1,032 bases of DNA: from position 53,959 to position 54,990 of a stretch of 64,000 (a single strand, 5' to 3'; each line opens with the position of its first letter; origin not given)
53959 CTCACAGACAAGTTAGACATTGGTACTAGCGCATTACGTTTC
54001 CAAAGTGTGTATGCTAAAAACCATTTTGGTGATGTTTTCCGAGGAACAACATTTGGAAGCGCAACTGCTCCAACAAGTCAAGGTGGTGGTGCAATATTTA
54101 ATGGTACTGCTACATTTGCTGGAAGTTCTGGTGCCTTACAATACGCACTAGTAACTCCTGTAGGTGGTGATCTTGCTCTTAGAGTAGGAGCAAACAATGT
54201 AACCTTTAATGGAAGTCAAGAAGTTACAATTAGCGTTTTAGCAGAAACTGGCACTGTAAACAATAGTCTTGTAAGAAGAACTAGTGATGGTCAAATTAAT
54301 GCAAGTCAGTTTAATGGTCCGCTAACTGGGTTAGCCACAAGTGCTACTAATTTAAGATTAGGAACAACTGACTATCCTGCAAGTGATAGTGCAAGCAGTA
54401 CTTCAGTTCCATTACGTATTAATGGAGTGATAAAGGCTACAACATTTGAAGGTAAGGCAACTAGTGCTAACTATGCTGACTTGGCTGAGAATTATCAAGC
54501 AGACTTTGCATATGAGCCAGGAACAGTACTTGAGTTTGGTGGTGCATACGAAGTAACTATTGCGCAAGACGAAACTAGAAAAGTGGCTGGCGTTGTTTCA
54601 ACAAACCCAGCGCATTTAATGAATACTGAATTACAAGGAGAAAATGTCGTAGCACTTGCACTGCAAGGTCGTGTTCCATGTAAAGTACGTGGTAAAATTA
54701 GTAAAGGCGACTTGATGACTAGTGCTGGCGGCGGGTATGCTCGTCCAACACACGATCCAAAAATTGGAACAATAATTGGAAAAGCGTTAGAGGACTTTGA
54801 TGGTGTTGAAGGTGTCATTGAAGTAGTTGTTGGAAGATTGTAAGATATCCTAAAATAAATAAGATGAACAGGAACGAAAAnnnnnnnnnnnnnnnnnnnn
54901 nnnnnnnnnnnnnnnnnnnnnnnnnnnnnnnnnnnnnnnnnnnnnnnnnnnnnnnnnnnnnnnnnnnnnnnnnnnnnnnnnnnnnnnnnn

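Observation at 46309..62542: Three consecutive giant proteins (2844, 1138, 1413 aa) sharing an N-terminal NDGTGD…KVNxNF module and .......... Ig-like repeats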

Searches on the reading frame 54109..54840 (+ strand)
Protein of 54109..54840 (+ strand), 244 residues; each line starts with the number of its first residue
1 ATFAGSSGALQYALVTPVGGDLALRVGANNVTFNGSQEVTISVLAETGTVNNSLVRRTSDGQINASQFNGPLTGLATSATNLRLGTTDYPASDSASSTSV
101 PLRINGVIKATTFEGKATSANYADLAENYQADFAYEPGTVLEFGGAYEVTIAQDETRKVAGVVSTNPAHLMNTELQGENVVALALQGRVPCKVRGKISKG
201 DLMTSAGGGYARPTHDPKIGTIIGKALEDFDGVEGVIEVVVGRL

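Call 27: find_homologous_proteins(query=window:54109-54840:+, max_evalue=0.001)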
Query window:54109-54840:+ (244 aa): 2665 proteins with E <= 0.001 among 4505 candidates; the best 120 are listed.
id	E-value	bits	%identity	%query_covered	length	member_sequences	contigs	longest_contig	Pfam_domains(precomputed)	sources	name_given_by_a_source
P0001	3.5e-137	474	92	95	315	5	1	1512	-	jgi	jgi:hypothetical protein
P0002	3.8e-131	454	88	95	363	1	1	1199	-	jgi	-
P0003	2.4e-85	304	62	100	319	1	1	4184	-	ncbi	-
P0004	1.2e-79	285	62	92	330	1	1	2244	-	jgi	jgi:hypothetical protein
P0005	3.4e-70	254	61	89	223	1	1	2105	-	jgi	jgi:hypothetical protein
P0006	5.5e-67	244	57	93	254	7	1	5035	-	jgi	jgi:hypothetical protein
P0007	1.6e-65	239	58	87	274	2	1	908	-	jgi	jgi:hypothetical protein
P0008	5.1e-65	238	57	93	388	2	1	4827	-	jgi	jgi:hypothetical protein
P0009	6.7e-64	234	66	70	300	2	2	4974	-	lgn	-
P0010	1.9e-63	232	58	87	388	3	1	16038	-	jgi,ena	jgi:hypothetical protein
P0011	1.2e-61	227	64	70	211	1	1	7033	-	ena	-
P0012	3.2e-61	225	74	56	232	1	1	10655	-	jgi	jgi:hypothetical protein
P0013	5.2e-61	224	70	64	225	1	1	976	-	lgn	-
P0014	2.6e-60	222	53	87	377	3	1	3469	-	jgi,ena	-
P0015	4.9e-60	221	78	54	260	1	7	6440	-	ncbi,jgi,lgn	jgi:hypothetical protein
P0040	2.3e-57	213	77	55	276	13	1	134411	-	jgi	jgi:hypothetical protein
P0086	3.7e-54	202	74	55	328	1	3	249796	-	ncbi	-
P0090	6.3e-54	201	60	69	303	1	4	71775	PF11133.13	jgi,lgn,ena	jgi:hypothetical protein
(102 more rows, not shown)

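Call 31: search_protein_families(library=pfam, proteins=[P0090, P0040, P0086], max_evalue=10)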
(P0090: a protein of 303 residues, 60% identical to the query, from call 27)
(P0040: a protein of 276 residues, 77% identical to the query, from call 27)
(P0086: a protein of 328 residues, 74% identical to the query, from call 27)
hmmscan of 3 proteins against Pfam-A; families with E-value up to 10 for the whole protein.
P0090 (303 aa): 2 families
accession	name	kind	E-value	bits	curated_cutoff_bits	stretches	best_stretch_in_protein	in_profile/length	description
PF11133.13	Phage_head_fibr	-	2.3e-06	27.7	24.6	2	29-72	200-243/277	Head fiber protein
PF18200.7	Big_11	-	0.37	11.2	25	1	185-212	26-54/87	Bacterial Ig-like domain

P0040 (276 aa): 2 families
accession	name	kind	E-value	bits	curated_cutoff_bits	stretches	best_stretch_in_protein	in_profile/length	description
PF18200.7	Big_11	-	0.0037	17.6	25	1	159-191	21-55/87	Bacterial Ig-like domain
PF04519.19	Bactofilin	-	0.013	16.2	27.9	1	177-240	31-91/98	Polymer-forming cytoskeletal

P0086 (328 aa): 0 families

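Call 38: predict_structure(alignment_id=A1)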
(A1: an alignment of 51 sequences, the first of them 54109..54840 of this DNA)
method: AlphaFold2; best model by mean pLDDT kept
length: 244 residues; sequences in the alignment: 51
mean_pLDDT: 73.9   pTM: 0.52
mean pLDDT of the five models: 73.9, 70.2, 59.6, 57.7, 57.1
residues with pLDDT >= 90: 80; 70-90: 64; 50-70: 54; < 50: 46
segments of 3 or more residues with pLDDT < 50: 1-13, 15-21, 25-27, 29-32, 35-38, 50-52, 115-121
pLDDT, mean of each block of 10 residues (from residue 1): 45 47 48 49 51 61 70 74 73 61 64 50 77 94 90 90 85 89 90 96 93 88 94 95 76
secondary structure, 60 per line:
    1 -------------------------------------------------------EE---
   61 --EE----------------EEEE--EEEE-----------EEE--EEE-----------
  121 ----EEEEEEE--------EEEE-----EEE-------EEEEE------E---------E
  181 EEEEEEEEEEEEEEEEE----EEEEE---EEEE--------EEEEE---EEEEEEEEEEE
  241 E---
elements in order: E81-84 E87-90 E102-104 E107-109 E125-131 E140-143 E149-151 E159-163 E180-197 E202-206 E210-213 E222-226 E230-241

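Call 40: fold_search(model_id=the predicted structure, library=pdb)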
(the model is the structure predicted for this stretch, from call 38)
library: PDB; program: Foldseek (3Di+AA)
matches with E <= 10: 204; with E <= 0.001: 23
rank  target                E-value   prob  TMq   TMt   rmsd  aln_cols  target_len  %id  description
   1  8qsy_JI               9.6e-06  1.00  0.38  0.66   4.4       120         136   21  Portal capsid interface of full Haloferax tailed virus 1. (released 2024-10-23)
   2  8qsy_MJ               4.5e-05  1.00  0.39  0.69   4.3       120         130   20  Portal capsid interface of full Haloferax tailed virus 1. (released 2024-10-23)
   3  6qyy_A                6.3e-05  1.00  0.32  0.61   6.2       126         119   17  The crystal structure of head fiber gp8.5 N base in bacteriophage phi29 (released 2019-06-12)
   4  8qsy_LJ               7.1e-05  1.00  0.39  0.70   4.1       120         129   19  Portal capsid interface of full Haloferax tailed virus 1. (released 2024-10-23)
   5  8pkh_DY               9.9e-05  1.00  0.30  0.44  11.5       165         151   19  Borrelia bacteriophage BB1 procapsid, fivefold-symmetrized outer shell (released 2023-07-12)
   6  8qsy_JJ               1.0e-04  1.00  0.39  0.69   4.1       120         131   18  Portal capsid interface of full Haloferax tailed virus 1. (released 2024-10-23)
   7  6qvk_1f               1.0e-04  1.00  0.32  0.28   6.8       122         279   18  The cryo-EM structure of bacteriophage phi29 prohead (released 2019-06-12)
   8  6qyy_B                1.3e-04  1.00  0.31  0.57   7.1       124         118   19  The crystal structure of head fiber gp8.5 N base in bacteriophage phi29 (released 2019-06-12)
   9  8hdt_G                1.7e-04  1.00  0.34  0.48   9.4       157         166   13  Cyanophage Pam3 capsid asymmetric unit (released 2023-01-18)
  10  8pkh_EO               2.3e-04  1.00  0.29  0.39  11.8       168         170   19  Borrelia bacteriophage BB1 procapsid, fivefold-symmetrized outer shell (released 2023-07-12)
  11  8pkh_DU               2.4e-04  1.00  0.30  0.43  11.5       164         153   20  Borrelia bacteriophage BB1 procapsid, fivefold-symmetrized outer shell (released 2023-07-12)
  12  8pkh_FJ               3.0e-04  1.00  0.30  0.42  10.5       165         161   16  Borrelia bacteriophage BB1 procapsid, fivefold-symmetrized outer shell (released 2023-07-12)
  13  8pkh_EC               3.2e-04  1.00  0.30  0.44  11.4       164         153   20  Borrelia bacteriophage BB1 procapsid, fivefold-symmetrized outer shell (released 2023-07-12)
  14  8pkh_DF               3.8e-04  1.00  0.29  0.42  11.7       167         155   19  Borrelia bacteriophage BB1 procapsid, fivefold-symmetrized outer shell (released 2023-07-12)
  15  6qvk_1e               4.7e-04  1.00  0.33  0.29   6.1       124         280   18  The cryo-EM structure of bacteriophage phi29 prohead (released 2019-06-12)
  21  3suc                  7.4e-04  1.00  0.41  0.14   6.5       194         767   14  Crystal structure of the pre-mature bacteriophage phi29 gene product 12 (released 2011-08-03)
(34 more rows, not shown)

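Call 41: search_solved_structures(query=A1, max_evalue=10, show_alignments=5)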
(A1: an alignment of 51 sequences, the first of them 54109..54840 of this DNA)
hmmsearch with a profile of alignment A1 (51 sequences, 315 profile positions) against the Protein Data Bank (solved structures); distinct sequences matched with E-value up to 10: 1.
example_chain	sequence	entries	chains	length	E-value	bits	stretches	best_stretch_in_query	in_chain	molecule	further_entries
2a1v_A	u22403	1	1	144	1.4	12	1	240-286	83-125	conserved hypothetical protein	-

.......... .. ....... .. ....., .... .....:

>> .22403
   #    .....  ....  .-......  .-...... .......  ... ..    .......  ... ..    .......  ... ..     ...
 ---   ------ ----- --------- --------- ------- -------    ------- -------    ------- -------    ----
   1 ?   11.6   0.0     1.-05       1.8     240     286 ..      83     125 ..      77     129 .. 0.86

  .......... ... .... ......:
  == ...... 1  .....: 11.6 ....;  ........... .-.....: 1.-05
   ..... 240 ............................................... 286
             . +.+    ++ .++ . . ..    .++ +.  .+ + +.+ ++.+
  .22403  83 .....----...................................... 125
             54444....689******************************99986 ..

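Call 78: find_encoding_contigs(protein=P0040, flank=8000, max_places=2)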
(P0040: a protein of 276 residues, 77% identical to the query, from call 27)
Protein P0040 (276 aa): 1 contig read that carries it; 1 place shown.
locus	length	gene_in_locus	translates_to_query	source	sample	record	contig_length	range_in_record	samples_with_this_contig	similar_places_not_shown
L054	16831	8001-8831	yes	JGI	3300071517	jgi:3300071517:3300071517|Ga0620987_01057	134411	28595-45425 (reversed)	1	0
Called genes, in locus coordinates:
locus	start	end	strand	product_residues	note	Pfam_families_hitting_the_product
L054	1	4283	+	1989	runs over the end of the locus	-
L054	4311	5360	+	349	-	-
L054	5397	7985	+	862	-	-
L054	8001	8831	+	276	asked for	-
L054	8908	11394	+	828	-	-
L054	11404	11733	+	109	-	-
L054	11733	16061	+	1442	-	PF05345:He_PIG, PF13385:Laminin_G_3, PF00054:Laminin_G_1 (faint), PF02210:Laminin_G_2 (faint), PF06439:3keto-disac_hyd (faint), PF13385:Laminin_G_3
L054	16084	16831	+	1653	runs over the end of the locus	-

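Call 79: find_encoding_contigs(protein=P0090, flank=8000, max_places=2)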
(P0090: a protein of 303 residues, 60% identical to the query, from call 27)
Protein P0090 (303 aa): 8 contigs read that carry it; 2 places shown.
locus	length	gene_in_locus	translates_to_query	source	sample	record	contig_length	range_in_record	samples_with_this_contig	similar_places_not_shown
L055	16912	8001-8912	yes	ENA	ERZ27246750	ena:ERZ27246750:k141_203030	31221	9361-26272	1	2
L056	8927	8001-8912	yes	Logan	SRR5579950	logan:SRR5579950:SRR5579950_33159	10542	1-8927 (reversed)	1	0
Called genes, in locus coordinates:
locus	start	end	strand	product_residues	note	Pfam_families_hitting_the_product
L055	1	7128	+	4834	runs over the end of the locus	PF14312:FG-GAP_2 (faint)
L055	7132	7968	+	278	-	-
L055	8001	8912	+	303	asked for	PF11133:Phage_head_fibr (faint)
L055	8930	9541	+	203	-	-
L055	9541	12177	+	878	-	PF07484:Collar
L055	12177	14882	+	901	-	-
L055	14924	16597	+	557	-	-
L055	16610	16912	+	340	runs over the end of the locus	-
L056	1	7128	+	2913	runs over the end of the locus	?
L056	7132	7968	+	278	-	-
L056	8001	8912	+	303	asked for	PF11133:Phage_head_fibr (faint)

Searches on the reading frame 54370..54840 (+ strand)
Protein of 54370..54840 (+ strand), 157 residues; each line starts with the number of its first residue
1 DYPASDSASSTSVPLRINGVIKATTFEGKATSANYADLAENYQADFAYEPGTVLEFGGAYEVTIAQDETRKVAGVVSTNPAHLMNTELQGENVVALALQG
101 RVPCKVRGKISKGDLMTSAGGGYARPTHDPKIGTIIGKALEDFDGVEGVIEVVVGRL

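Call 31: search_protein_families(library=pfam, proteins=[window:54409-54840:+], max_evalue=10)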
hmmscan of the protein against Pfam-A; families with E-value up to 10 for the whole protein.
window:54409-54840:+ (144 aa): 1 family
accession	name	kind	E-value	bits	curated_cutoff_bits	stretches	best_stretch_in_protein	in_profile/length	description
PF24930.1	DUF7750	-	0.062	13.6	27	1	76-98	36-57/65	Domain of unknown function (DUF7750)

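Call 56: search_protein_families(library=pfam, proteins=[window:54370-54840:+], max_evalue=10)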
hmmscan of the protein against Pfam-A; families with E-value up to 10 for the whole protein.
window:54370-54840:+ (157 aa): 1 family
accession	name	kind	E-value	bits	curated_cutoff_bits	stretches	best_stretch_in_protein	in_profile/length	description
PF24930.1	DUF7750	-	0.072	13.4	27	1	89-111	36-57/65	Domain of unknown function (DUF7750)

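Call 57: search_dna_similar(query=window:54451-54840:+, collection=phages, mode=protein, max_rows=40, max_evalue=0.001)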
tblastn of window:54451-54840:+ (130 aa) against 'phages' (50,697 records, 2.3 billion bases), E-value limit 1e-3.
Records with a match: 31; places in all: 44; records where one place covers at least 80% of the query: 18.
Best place of each record, by identity: <60% 31.
By first word of the organism name: Campylobacter 17; Pseudomonas 11; Agrobacterium 2; Sinorhizobium 1.
By host as written in the record: - 9; Pseudomonas aeruginosa PAO1 5; Campylobacter jejuni 5; Campylobacter sp. 4; Pseudomonas aeruginosa 3; Agrobacterium tumefaciens C58 2; Sinohrizobium meliloti NRRL L-50 1; Campylobacter jejuni RM1221 1; and 1 more.
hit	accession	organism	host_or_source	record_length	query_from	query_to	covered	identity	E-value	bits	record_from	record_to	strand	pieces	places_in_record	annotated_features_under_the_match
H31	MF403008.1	Agrobacterium phage Atu_ph07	Agrobacterium tumefaciens C58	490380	1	115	88%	43.4%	3e-12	68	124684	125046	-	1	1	hypothetical protein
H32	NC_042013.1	Agrobacterium phage Atu_ph07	Agrobacterium tumefaciens C58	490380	1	115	88%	43.4%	3e-12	68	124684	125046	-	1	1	hypothetical protein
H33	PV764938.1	Sinorhizobium phage Phosso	Sinohrizobium meliloti NRRL L-50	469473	1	115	88%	39.8%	2e-12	68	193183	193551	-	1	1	hypothetical protein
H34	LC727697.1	Pseudomonas phage sp. 30-2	Pseudomonas aeruginosa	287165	1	98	75%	46.5%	7e-14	72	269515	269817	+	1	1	hypothetical protein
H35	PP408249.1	Pseudomonas phage vB_Pa-PAC2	Pseudomonas aeruginosa PAO1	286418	1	98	75%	45.5%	7e-14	72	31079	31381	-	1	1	baseplate wedge subunit and tail pin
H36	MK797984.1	Pseudomonas phage vB_PaeM_PA5oct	-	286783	1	98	75%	45.5%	7e-14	72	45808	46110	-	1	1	hypothetical protein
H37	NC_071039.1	Pseudomonas phage vB_PaeM_PA5oct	-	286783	1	98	75%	45.5%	7e-14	72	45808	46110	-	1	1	virion structural protein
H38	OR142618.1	Pseudomonas phage Callisto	Pseudomonas aeruginosa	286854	1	98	75%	45.5%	7e-14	72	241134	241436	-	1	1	hypothetical protein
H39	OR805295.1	Pseudomonas phage Paride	Pseudomonas aeruginosa PAO1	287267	1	98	75%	45.5%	8e-14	72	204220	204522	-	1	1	hypothetical protein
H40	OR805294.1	Pseudomonas phage Ettore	Pseudomonas aeruginosa PAO1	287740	1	98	75%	45.5%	8e-14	72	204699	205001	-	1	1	hypothetical protein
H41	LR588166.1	Pseudomonas phage vB_PaeM_MIJ3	-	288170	1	98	75%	45.5%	8e-14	72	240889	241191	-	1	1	hypothetical protein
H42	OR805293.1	Pseudomonas phage Deifobo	Pseudomonas aeruginosa PAO1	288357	1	98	75%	45.5%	8e-14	72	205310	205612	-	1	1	hypothetical protein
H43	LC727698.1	Pseudomonas phage sp. 30-3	Pseudomonas aeruginosa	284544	1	98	75%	45.5%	8e-14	72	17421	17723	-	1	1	hypothetical protein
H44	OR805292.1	Pseudomonas phage Cassandra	Pseudomonas aeruginosa PAO1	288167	1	98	75%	45.5%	8e-14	72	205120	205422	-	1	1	hypothetical protein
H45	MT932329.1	Campylobacter phage F379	Campylobacter jejuni RM1221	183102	1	116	89%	35.7%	3e-4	45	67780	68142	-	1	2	putative carbohydrate binding protein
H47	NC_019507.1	Campylobacter phage CP21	Campylobacter sp.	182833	1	116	89%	35.7%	3e-4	45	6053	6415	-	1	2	CP21_009: tail fiber protein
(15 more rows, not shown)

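Call 91: get_annotated_region(hit=H37, flank=4000)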
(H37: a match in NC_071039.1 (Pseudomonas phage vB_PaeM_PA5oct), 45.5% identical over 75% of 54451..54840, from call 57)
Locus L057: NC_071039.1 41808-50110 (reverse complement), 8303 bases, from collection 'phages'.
description: Pseudomonas phage vB_PaeM_PA5oct, complete genome.
organism: Pseudomonas phage vB_PaeM_PA5oct (NCBI taxid 2163605)
taxonomy: Viruses; Duplodnaviria; Heunggongvirae; Uroviricota; Caudoviricetes; Arenbergviridae; Wroclawvirus; Wroclawvirus PA5oct
host: -; source: -; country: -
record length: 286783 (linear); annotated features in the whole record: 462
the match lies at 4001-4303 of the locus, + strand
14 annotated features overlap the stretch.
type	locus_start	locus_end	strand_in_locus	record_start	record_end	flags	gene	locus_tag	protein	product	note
CDS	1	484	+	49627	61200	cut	-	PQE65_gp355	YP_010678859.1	virion structural protein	ESI-MS/MS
CDS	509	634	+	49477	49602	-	-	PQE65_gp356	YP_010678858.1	hypothetical protein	-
CDS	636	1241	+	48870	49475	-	-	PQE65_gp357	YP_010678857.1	hypothetical protein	ESI-MS/MS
CDS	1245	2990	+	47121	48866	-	-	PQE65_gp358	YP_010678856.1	long tail fiber protein distal subunit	ESI-MS/MS; Phage baseplate wedge subunit and tail pin (T4-like gp10)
CDS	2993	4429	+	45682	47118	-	-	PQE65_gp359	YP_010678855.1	virion structural protein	ESI-MS/MS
CDS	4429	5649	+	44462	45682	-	-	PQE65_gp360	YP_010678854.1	hypothetical protein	ESI-MS/MS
CDS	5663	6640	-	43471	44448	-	-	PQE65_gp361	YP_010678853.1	hypothetical protein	-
CDS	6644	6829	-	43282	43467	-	-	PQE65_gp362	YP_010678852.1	hypothetical protein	-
CDS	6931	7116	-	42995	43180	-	-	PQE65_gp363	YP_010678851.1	hypothetical protein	-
CDS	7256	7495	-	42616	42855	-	-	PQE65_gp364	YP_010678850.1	hypothetical protein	-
CDS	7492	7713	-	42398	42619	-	-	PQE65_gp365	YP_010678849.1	hypothetical protein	-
CDS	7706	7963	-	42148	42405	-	-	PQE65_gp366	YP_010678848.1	hypothetical protein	-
CDS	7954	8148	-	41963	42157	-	-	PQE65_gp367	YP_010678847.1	hypothetical protein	-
CDS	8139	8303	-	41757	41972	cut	-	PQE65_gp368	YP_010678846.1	hypothetical protein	-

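Call 92: get_annotated_region(hit=H47, flank=4000)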
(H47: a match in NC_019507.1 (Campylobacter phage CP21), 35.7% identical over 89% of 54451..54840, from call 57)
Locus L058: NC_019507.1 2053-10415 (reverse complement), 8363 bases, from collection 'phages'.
description: Campylobacter phage CP21, complete genome.
organism: Campylobacter phage CP21 (NCBI taxid 2881391)
taxonomy: Viruses; Duplodnaviria; Heunggongvirae; Uroviricota; Caudoviricetes; Eucampyvirinae; Firehammervirus; Firehammervirus CP21
host: Campylobacter sp.; source: water; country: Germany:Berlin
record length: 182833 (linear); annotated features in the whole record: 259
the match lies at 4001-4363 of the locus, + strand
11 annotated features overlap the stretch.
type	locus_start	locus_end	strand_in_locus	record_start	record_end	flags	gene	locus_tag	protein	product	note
CDS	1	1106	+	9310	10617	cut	CP21_013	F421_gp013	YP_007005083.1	putative tail fiber protein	-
CDS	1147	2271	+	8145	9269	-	CP21_012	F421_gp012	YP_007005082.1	hypothetical protein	-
CDS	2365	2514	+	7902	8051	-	CP21_011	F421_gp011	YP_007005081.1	hypothetical protein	-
CDS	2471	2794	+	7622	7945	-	CP21_010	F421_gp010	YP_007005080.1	hypothetical protein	-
CDS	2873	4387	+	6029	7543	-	CP21_009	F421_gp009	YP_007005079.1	tail fiber protein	-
CDS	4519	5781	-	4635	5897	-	CP21_008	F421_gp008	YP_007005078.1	hypothetical protein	-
CDS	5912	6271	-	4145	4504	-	CP21_007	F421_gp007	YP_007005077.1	hypothetical protein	-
CDS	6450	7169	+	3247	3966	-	CP21_006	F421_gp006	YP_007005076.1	hypothetical protein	-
CDS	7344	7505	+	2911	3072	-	CP21_005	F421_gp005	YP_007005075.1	hypothetical protein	-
CDS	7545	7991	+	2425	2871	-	CP21_004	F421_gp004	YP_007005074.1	hypothetical protein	-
CDS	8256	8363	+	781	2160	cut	CP21_003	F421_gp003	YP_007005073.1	hypothetical protein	-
